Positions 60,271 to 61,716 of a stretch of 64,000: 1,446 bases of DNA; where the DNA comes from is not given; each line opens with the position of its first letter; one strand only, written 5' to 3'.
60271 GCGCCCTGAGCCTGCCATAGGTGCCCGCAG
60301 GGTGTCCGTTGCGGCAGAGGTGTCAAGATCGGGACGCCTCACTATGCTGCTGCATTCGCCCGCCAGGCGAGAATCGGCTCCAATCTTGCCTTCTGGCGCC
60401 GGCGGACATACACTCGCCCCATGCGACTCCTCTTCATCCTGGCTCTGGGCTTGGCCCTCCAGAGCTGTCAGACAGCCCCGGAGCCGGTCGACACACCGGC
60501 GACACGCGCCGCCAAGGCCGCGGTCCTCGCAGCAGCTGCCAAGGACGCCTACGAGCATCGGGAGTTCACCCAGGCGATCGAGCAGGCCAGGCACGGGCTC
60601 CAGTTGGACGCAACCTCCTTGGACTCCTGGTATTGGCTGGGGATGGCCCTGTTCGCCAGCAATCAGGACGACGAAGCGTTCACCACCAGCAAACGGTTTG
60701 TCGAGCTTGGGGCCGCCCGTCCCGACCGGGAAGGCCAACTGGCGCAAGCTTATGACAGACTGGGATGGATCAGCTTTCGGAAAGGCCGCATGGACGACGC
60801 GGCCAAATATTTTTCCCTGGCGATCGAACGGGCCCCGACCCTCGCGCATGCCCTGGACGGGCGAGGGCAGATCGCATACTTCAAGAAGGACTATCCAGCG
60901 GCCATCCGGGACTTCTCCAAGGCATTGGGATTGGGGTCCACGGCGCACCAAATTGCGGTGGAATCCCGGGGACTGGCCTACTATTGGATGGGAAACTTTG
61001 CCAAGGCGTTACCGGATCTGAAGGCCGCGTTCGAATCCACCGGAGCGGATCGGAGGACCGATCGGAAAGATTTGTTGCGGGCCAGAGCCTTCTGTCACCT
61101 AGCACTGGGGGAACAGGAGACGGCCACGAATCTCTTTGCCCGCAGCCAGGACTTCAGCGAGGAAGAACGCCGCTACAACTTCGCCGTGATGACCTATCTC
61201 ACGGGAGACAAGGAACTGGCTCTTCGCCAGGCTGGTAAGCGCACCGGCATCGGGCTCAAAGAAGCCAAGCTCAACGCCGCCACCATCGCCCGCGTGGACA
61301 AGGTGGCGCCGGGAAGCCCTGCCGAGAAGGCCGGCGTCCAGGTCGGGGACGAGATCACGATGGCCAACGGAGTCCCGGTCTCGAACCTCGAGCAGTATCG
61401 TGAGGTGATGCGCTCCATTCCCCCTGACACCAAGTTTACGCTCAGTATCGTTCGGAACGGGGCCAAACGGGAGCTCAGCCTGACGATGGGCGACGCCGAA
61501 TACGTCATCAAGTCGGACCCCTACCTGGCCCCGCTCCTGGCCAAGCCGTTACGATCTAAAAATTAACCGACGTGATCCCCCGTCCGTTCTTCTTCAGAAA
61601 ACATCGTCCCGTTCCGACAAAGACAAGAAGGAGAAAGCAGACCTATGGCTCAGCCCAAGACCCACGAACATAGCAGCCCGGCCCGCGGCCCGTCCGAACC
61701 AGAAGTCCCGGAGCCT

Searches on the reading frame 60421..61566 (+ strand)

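Call 102: search_protein_families(library=pfam, proteins=[window:60421-61566:+], max_evalue=0.00001)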
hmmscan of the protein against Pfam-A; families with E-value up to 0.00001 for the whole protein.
window:60421-61566:+ (381 aa): 11 families
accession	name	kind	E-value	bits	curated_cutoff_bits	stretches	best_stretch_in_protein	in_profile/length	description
PF07719.23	TPR_2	-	4.1e-18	64.4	27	0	108-140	1-33/34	Tetratricopeptide repeat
PF00515.34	TPR_1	-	1.8e-15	56.4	27.8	0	111-140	4-33/34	Tetratricopeptide repeat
PF17820.7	PDZ_6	-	3.9e-15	55.8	27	1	292-345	2-54/54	PDZ domain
PF13180.12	PDZ_2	-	5.4e-12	46.3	27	1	276-355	4-79/80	PDZ domain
PF13181.12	TPR_8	-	1.6e-11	43.8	25.7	0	108-140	1-33/34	Tetratricopeptide repeat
PF00595.29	PDZ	-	3.3e-09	37.4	23.2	1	271-331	8-68/81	PDZ domain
PF13424.12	TPR_12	-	3.9e-09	37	30.1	0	69-138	5-75/77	Tetratricopeptide repeat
PF13432.12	TPR_16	-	6.5e-09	36.5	32.7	0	38-88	2-52/65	Tetratricopeptide repeat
PF13174.12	TPR_6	-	3.8e-08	33.9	26.3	0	68-95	1-28/33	Tetratricopeptide repeat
PF13428.12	TPR_14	-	1.9e-06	28.4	23.5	0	68-109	2-43/44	Tetratricopeptide repeat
PF14559.12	TPR_19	-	7.3e-06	26.7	25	0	45-86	3-44/68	Tetratricopeptide repeat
